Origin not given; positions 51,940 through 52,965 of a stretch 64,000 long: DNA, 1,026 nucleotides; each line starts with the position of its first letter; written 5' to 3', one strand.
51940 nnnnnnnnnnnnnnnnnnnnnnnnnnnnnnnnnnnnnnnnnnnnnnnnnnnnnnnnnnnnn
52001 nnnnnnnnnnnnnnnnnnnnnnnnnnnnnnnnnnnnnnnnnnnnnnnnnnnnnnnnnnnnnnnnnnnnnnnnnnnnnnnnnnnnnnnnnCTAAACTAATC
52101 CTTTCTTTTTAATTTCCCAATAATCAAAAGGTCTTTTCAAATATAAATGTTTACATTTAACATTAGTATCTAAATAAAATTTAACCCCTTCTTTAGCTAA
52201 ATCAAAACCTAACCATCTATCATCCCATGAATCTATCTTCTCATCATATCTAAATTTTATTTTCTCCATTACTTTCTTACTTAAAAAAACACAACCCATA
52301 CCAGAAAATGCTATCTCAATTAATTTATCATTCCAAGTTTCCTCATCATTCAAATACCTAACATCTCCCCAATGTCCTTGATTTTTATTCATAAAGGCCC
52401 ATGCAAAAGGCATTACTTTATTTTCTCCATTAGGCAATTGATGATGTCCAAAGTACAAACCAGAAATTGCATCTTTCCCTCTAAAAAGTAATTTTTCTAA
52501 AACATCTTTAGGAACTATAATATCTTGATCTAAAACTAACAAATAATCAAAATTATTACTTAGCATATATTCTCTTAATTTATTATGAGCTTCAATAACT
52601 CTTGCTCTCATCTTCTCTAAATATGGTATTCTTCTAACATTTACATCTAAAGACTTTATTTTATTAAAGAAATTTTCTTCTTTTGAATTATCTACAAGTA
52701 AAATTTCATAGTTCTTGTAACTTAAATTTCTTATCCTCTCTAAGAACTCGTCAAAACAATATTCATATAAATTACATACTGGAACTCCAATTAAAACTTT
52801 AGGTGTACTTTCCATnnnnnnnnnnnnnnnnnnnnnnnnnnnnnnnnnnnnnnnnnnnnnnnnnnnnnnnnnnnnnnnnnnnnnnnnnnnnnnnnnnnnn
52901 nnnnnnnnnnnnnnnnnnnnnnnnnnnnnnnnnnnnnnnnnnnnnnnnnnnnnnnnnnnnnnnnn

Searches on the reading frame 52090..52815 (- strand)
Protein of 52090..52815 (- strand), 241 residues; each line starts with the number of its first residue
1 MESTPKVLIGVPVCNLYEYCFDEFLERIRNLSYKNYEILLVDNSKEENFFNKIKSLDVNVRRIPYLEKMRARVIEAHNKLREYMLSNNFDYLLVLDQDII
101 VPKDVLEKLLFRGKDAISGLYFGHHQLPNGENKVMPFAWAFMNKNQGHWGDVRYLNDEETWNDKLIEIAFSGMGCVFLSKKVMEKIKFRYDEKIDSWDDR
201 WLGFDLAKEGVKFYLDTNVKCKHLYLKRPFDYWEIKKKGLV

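Call 51: search_protein_families(library=pfam, proteins=[window:52090-52815:-], max_evalue=0.001)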
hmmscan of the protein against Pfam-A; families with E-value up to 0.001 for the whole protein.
window:52090-52815:- (241 aa): 2 families
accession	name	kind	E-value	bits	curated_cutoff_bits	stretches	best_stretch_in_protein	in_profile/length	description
PF00535.33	Glycos_transf_2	-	2.6e-08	34.4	23.3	1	9-185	2-166/168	Glycosyl transferase family 2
PF03452.20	Anp1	-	3.4e-05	23.9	28.8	0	65-118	112-167/263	Anp1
